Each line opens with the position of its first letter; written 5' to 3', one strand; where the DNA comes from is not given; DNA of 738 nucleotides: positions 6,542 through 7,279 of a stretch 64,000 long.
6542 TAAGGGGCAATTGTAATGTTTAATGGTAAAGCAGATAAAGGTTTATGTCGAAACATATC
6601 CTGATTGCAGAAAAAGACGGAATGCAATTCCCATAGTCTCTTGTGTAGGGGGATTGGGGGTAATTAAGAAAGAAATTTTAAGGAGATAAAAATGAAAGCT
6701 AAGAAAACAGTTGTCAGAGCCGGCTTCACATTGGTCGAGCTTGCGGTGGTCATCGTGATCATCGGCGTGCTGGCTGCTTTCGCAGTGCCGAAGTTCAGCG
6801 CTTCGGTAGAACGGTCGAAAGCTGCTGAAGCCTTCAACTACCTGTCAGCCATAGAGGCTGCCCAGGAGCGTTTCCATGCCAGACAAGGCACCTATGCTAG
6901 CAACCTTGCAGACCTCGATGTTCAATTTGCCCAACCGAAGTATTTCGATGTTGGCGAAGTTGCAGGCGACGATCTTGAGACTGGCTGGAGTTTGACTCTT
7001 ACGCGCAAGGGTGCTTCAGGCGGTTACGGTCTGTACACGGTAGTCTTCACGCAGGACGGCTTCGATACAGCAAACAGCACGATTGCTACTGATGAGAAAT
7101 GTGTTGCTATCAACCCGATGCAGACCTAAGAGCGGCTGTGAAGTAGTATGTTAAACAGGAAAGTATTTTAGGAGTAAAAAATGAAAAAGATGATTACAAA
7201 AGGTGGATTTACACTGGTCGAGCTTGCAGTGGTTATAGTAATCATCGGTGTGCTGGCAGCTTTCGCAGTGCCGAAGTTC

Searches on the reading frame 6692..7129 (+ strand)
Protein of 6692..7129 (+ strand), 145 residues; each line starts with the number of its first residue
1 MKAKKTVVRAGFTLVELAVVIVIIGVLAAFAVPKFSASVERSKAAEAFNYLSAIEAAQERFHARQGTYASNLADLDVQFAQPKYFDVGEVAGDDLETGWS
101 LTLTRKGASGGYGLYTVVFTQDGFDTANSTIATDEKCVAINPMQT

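Call 57: find_homologous_proteins(query=window:6692-7129:+, max_evalue=1e-10)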
Query window:6692-7129:+ (145 aa): 3011 proteins with E <= 1e-10 among 3417 candidates; the best 120 are listed.
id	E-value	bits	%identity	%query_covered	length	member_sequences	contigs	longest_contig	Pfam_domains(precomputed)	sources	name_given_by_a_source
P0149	3.5e-87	307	100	100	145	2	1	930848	PF07963.18,PF16732.11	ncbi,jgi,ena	ncbi:MAG: prepilin-type N-terminal cleavage/methylation domain-containing protein [Sedimentisphaeral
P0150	2.6e-73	262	86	98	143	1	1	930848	PF07963.18,PF16732.11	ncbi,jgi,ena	ncbi:MAG: prepilin-type N-terminal cleavage/methylation domain-containing protein [Sedimentisphaeral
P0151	1.7e-66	240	81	100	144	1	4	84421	PF07963.18,PF16732.11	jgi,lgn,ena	-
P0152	5.8e-66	238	80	100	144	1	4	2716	PF07963.18,PF16732.11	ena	-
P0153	6.2e-66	238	79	100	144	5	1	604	PF07963.18,PF16732.11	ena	-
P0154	3.9e-65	236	79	100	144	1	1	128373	PF07963.18,PF16732.11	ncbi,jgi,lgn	ncbi:MAG: prepilin-type N-terminal cleavage/methylation domain-containing protein [Phycisphaerae bac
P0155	9.3e-63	228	77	100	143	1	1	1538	PF07963.18,PF16732.11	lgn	-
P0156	1.8e-62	227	76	100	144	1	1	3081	PF07963.18,PF16732.11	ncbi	-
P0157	1.5e-61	224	75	100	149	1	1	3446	PF07963.18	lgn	-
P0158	1.7e-60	221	73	99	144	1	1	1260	PF07963.18,PF16732.11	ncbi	-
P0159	1.8e-60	221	76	96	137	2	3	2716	PF07963.18,PF16732.11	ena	-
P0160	1.8e-60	221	75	100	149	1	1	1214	PF07963.18,PF16732.11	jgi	jgi:prepilin-type N-terminal cleavage/methylation domain-containing protein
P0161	2.6e-60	220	74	100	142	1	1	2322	PF07963.18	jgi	jgi:prepilin-type N-terminal cleavage/methylation domain-containing protein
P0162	3.7e-59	216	73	98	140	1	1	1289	PF07963.18,PF16732.11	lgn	-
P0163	2.9e-58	213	73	98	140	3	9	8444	PF07963.18,PF16732.11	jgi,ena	-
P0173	1.9e-54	201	74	94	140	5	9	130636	PF16734.11,PF07963.18,PF16732.11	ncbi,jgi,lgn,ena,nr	ncbi:MAG: Type II secretion system protein G precursor [Planctomycetes bacterium ADurb.Bin126]|nr:MA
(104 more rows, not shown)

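Call 58: find_encoding_contigs(protein=P0151, flank=500, max_places=2)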
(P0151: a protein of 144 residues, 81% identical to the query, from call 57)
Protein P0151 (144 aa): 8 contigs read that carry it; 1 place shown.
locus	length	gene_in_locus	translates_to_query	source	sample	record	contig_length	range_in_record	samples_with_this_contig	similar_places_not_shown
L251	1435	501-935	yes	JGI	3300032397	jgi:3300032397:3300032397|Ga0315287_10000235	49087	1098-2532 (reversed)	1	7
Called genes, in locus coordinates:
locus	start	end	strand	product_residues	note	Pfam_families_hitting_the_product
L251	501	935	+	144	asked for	PF07963:N_methyl (weak), PF16732:ComP_DUS (weak)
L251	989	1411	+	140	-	PF07963:N_methyl (weak), PF16732:ComP_DUS (faint)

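Call 59: find_encoding_contigs(protein=P0154, flank=500, max_places=2)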
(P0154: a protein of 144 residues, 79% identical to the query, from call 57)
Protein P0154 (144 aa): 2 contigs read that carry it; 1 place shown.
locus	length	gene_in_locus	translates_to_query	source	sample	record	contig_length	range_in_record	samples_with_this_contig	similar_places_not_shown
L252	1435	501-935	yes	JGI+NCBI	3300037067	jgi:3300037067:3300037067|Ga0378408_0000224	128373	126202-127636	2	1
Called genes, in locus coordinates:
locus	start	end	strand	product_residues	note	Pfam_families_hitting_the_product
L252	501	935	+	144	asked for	PF07963:N_methyl (weak), PF16732:ComP_DUS (weak)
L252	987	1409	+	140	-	PF07963:N_methyl (weak)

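Call 60: find_encoding_contigs(protein=P0173, flank=500, max_places=3)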
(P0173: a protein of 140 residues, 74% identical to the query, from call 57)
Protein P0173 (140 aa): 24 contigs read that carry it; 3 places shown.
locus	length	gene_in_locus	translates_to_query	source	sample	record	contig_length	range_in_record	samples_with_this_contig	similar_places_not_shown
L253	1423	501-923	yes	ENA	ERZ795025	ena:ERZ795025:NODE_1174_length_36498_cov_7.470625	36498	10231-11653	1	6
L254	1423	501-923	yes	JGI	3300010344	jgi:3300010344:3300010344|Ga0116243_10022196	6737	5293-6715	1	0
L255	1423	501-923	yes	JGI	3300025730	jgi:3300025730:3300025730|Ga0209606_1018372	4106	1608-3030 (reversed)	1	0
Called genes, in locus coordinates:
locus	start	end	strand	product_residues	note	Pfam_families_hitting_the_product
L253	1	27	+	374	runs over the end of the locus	PF00482:T2SSF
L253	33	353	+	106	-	PF07238:PilZ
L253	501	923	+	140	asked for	PF07963:N_methyl, PF16732:ComP_DUS (weak), PF16734:Pilin_GH (weak)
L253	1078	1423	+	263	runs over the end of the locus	PF07238:PilZ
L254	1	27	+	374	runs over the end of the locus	PF00482:T2SSF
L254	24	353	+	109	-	PF07238:PilZ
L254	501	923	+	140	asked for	PF07963:N_methyl, PF16732:ComP_DUS (weak), PF16734:Pilin_GH (weak)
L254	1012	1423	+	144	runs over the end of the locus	?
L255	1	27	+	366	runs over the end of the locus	?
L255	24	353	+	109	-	PF07238:PilZ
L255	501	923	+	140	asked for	PF07963:N_methyl, PF16732:ComP_DUS (weak), PF16734:Pilin_GH (weak)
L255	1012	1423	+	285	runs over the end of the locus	PF07238:PilZ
